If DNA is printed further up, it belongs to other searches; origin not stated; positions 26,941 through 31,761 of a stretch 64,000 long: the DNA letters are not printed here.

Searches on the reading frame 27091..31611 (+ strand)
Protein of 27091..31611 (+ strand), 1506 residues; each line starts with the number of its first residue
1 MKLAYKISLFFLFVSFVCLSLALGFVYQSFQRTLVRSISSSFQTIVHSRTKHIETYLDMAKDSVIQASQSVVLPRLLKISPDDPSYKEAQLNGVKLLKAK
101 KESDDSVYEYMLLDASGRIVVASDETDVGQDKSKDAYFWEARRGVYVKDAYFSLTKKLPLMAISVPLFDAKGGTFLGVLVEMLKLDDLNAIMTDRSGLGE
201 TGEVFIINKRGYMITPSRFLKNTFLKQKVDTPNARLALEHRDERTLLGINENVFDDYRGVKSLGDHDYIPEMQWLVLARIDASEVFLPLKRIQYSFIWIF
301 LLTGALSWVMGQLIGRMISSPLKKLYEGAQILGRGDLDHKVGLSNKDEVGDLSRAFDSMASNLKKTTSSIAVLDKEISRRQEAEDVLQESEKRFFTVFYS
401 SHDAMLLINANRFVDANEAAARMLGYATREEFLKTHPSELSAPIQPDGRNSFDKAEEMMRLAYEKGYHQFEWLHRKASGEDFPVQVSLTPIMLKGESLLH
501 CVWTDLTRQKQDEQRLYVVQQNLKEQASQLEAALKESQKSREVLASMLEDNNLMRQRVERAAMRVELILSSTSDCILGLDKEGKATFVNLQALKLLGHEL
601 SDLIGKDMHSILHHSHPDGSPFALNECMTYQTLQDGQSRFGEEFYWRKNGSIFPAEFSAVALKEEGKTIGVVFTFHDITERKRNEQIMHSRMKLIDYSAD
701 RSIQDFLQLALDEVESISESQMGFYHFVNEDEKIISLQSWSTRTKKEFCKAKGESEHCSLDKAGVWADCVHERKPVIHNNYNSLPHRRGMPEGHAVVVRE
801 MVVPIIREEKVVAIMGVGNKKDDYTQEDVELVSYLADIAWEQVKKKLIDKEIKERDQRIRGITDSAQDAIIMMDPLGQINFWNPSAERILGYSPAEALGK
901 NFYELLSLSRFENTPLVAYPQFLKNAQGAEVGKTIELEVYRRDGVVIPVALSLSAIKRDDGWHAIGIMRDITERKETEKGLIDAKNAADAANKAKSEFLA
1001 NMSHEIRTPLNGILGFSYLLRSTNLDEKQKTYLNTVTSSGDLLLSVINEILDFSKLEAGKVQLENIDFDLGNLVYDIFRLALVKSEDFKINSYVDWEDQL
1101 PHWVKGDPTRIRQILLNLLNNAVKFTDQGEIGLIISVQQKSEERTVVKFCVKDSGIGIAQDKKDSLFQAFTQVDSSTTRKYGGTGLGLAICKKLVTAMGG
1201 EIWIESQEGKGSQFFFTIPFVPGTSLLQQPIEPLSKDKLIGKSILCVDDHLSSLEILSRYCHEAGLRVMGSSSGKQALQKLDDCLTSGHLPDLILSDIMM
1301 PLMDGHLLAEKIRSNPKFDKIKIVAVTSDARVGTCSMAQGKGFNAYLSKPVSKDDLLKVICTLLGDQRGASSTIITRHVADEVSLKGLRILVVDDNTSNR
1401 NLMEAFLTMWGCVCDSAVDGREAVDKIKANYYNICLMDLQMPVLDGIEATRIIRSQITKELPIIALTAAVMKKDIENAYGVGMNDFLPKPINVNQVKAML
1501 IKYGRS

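Call 53: search_protein_families(library=pfam, proteins=[window:27091-31611:+], max_evalue=0.0001)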
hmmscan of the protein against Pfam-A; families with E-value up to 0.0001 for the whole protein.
window:27091-31611:+ (1506 aa): 14 families
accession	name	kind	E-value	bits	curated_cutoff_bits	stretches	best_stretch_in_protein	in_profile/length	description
PF13426.13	PAS_9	-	8.1e-47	158.2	27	3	868-973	2-103/103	PAS domain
PF00072.30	Response_reg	-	1.4e-46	157.7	30.2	2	1390-1500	1-110/111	Response regulator receiver domain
PF00989.32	PAS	-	4.7e-33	114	22.6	2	858-971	2-113/113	PAS fold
PF02518.31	HATPase_c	-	2.2e-30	105.8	26.4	1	1106-1220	1-109/111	Histidine kinase-, DNA gyrase B-, and HSP90-like ATPase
PF13185.12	GAF_2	-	7.8e-29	101.1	28.6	1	701-840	2-132/136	GAF domain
PF08448.16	PAS_4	-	8.3e-29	100.5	23.1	2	569-683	1-110/110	PAS fold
PF00512.31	HisKA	-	1.2e-21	76.9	26.9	1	994-1059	1-66/66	His Kinase A (phospho-acceptor) domain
PF13188.13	PAS_8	-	1.7e-19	69.4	21.8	2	857-907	1-48/65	PAS domain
PF02743.24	dCache_1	-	2.1e-17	63.9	45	1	33-274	2-235/240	Cache domain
PF08447.18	PAS_3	-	3.3e-12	47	25.6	0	587-672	3-86/89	PAS fold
PF00672.30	HAMP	-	7.4e-12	45.8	25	1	313-364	1-52/53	HAMP domain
PF24820.1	Diguanyl_cycl_sensor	-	2.1e-09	37.7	28.1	0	866-970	5-109/109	Diguanylate cyclase-like sensor domain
PF12860.13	PAS_7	-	1.5e-06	28.8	27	0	573-686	5-115/115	PAS fold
PF01590.32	GAF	-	2.1e-06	28.8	22.4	1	704-840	3-130/133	GAF domain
